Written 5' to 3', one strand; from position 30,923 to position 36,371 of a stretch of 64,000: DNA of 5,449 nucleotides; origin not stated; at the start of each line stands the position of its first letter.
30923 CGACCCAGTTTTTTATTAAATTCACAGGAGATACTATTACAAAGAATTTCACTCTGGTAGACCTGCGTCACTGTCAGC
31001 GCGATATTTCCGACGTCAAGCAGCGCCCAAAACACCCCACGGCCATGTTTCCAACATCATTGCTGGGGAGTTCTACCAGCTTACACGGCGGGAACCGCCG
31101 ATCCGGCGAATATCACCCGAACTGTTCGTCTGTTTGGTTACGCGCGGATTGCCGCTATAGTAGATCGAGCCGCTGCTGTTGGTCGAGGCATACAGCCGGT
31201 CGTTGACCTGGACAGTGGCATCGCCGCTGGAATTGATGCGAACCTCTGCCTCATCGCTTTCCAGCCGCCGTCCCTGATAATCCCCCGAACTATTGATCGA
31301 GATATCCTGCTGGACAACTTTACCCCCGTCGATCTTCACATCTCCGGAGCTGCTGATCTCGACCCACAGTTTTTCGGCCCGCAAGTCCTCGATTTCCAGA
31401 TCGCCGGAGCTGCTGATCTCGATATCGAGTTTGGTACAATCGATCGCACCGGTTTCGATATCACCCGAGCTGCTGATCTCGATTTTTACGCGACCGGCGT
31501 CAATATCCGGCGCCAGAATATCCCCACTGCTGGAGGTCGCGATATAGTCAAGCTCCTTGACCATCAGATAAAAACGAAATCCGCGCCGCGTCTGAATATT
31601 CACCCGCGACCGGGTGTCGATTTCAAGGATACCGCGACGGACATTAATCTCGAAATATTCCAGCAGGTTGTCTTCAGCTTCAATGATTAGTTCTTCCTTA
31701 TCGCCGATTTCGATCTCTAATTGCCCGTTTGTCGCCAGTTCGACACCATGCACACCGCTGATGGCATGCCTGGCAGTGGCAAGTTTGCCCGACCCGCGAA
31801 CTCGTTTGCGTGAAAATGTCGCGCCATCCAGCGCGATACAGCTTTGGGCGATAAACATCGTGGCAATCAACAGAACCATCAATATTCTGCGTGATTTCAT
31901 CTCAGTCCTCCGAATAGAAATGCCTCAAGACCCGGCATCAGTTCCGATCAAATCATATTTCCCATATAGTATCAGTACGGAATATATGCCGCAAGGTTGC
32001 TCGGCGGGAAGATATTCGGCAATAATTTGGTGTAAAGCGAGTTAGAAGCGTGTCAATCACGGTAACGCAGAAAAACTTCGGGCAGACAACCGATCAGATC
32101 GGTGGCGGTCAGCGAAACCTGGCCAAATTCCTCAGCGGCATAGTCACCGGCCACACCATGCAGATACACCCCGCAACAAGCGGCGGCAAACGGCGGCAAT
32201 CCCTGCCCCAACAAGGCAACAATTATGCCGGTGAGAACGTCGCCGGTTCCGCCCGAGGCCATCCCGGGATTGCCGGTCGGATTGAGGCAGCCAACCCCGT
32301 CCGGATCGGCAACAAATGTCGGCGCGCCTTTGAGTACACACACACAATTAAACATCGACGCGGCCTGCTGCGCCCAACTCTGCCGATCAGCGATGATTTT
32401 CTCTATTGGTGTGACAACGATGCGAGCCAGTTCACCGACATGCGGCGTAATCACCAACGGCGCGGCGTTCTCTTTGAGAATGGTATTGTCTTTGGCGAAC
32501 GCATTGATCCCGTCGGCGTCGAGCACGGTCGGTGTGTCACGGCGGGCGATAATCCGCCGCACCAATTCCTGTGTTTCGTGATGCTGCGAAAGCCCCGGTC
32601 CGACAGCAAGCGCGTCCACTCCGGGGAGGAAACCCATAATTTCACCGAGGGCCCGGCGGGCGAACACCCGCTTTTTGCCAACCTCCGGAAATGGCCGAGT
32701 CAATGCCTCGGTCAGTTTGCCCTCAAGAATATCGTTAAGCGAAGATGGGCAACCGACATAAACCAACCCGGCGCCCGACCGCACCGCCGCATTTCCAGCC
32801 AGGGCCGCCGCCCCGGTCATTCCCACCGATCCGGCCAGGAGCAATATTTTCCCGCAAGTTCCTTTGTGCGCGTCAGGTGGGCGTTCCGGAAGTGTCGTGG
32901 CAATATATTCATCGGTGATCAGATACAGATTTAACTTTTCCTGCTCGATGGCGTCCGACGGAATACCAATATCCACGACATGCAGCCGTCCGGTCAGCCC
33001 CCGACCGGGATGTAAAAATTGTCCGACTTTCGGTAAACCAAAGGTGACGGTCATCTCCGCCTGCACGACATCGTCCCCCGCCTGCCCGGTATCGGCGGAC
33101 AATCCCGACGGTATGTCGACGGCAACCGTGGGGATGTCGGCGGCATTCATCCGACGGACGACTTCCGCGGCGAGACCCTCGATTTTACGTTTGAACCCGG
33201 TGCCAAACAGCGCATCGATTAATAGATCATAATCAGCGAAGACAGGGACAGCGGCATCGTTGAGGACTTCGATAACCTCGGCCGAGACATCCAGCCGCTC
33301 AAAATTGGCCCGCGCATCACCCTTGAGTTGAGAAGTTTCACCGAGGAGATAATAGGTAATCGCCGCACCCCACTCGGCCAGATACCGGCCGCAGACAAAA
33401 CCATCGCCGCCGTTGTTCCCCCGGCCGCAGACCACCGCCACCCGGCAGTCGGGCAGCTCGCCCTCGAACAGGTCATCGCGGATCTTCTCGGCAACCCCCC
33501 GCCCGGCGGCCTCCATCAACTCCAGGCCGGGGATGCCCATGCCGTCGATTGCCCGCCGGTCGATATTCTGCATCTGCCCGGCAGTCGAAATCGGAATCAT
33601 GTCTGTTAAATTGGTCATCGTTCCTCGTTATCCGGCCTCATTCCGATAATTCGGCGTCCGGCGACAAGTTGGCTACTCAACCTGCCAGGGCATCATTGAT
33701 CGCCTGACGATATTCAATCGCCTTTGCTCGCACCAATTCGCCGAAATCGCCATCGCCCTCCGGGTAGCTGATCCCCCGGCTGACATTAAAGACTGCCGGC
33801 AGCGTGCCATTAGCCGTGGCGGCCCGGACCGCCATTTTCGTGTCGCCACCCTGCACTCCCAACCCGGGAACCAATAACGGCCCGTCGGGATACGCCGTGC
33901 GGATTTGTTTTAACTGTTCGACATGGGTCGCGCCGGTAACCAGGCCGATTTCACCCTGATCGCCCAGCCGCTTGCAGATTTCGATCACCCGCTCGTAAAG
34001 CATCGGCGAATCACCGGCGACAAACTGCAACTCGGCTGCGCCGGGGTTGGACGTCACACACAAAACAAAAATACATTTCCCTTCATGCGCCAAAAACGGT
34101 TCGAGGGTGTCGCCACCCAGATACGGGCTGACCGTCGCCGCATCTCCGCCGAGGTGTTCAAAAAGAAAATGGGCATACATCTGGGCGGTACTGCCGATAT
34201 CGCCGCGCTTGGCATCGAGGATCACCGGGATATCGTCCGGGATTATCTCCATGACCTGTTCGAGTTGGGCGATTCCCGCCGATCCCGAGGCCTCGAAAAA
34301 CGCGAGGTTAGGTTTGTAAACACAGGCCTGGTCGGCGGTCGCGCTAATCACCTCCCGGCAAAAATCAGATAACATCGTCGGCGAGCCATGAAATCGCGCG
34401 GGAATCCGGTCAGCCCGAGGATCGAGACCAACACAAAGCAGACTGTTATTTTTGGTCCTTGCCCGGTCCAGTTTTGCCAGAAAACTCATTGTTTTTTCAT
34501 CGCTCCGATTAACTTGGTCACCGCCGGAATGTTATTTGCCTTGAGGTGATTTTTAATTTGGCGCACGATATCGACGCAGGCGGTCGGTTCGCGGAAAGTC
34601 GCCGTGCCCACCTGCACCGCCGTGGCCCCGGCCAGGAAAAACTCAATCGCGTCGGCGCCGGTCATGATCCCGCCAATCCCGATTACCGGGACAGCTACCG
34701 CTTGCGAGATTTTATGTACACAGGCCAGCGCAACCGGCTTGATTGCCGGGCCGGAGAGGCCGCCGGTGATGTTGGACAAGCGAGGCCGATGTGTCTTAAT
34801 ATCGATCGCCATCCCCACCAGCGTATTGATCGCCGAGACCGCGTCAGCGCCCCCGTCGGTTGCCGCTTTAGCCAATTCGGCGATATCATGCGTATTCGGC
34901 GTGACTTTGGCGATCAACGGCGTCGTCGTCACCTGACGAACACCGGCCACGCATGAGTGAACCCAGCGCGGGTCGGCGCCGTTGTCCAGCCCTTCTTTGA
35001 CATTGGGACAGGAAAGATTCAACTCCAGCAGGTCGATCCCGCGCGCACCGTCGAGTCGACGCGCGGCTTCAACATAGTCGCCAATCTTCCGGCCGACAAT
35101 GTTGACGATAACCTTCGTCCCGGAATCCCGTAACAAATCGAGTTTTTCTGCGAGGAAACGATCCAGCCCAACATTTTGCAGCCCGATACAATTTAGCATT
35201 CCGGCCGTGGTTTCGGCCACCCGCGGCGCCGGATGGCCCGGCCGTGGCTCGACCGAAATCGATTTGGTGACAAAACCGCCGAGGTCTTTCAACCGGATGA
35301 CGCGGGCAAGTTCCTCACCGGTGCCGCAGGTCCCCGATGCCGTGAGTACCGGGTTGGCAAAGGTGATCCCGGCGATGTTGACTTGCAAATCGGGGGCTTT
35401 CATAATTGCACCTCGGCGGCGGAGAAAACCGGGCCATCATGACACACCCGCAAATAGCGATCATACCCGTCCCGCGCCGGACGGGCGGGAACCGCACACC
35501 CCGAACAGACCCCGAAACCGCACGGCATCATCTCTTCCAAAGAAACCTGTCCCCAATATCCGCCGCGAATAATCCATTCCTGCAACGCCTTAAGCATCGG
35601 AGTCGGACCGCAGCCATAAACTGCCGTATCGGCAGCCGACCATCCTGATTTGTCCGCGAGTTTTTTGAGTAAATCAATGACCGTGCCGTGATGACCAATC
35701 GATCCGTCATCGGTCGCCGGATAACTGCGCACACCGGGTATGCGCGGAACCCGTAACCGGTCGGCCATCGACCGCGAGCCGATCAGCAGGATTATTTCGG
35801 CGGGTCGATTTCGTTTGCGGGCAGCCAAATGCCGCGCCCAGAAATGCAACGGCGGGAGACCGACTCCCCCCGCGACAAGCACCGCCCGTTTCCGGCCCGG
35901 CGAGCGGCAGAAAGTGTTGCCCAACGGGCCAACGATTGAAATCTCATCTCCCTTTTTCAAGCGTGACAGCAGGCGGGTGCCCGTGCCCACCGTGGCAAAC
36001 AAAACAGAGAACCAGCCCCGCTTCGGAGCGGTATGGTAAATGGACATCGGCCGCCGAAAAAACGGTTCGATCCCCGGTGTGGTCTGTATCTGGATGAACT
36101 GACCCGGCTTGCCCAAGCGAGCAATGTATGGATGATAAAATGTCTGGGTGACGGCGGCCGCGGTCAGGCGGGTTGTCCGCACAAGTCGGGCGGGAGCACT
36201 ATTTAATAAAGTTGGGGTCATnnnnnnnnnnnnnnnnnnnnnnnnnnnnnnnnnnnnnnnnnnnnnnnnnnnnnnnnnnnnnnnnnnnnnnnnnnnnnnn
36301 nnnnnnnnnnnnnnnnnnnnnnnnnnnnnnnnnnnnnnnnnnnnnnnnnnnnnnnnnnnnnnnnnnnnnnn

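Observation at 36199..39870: Envelope-spanning TPR lipoprotein with a D(S/T)x sequon-packed stalk and TonB-like C-terminus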

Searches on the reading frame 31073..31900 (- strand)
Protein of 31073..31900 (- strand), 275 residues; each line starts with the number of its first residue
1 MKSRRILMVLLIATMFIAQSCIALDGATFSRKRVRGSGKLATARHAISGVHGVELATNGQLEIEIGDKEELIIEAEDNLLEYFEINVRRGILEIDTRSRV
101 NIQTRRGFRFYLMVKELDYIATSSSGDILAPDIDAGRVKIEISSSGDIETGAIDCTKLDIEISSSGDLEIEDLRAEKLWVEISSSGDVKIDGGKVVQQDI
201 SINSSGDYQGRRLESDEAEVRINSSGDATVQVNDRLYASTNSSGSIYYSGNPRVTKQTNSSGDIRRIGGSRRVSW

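Call 13: search_protein_families(library=pfam, proteins=[window:31073-31900:-], max_evalue=0.001)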
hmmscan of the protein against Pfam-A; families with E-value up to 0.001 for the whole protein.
window:31073-31900:- (275 aa): 2 families
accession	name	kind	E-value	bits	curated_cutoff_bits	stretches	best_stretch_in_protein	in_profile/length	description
PF10988.14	DUF2807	-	2.6e-41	141.8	24.2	2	152-252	83-181/181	Putative auto-transporter adhesin, head GIN domain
PF13349.12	DUF4097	-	3.2e-11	43.5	22.9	1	64-264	61-244/247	Toastrack DUF4097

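Call 30: search_protein_families(library=ncbifam, proteins=[window:31073-31900:-], max_evalue=1)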
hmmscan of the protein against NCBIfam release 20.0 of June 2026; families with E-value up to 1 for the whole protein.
window:31073-31900:- (275 aa): 1 family
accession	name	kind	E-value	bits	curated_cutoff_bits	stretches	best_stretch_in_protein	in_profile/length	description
NF049997.1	LiaG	equivalog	1.2e-05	24.7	285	2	122-191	145-210/286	LiaG family protein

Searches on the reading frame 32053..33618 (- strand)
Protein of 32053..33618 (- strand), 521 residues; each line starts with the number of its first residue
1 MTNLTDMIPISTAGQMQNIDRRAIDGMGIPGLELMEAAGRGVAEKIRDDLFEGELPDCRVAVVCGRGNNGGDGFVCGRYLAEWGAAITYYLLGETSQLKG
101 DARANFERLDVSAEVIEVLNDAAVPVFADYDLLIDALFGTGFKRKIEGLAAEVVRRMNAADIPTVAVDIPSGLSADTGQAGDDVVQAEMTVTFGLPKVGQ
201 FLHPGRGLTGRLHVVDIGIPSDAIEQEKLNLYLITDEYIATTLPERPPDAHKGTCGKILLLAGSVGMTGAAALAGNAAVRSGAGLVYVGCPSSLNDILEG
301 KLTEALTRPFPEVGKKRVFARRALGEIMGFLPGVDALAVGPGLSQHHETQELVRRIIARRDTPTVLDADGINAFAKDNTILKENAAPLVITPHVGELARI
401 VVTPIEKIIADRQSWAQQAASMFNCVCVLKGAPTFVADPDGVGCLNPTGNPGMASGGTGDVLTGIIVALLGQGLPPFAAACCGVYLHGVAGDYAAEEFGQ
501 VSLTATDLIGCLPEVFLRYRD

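Call 13: search_protein_families(library=pfam, proteins=[window:32053-33618:-], max_evalue=0.001)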
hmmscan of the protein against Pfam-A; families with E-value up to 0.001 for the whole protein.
window:32053-33618:- (521 aa): 2 families
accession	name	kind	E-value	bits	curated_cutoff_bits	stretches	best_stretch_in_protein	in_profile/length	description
PF01256.23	Carb_kinase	-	1e-56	192.5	27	1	259-512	2-240/242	NAD(P)H-hydrate dehydratase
PF03853.21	YjeF_N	-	2.4e-44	151.7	24.9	1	33-199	3-169/169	YjeF-related protein N-terminus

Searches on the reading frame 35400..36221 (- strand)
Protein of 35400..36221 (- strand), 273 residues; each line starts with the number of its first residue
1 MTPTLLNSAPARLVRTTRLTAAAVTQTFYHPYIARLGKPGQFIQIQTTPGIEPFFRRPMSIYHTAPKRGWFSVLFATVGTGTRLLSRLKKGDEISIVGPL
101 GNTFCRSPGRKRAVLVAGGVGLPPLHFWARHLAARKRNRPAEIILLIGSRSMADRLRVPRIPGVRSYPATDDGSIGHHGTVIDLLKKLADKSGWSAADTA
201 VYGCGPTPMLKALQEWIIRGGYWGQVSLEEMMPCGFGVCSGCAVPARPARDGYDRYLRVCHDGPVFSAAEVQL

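Call 13: search_protein_families(library=pfam, proteins=[window:35400-36221:-], max_evalue=0.001)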
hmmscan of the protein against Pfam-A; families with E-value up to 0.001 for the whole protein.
window:35400-36221:- (273 aa): 2 families
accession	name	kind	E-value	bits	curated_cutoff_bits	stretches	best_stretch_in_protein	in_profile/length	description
PF10418.14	DHODB_Fe-S_bind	-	3.3e-13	49.6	23.9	1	229-271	1-40/41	Iron-sulfur cluster binding domain of dihydroorotate dehydrogenase B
PF00175.26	NAD_binding_1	-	0.00035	21.6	22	0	115-214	1-108/109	Oxidoreductase NAD-binding domain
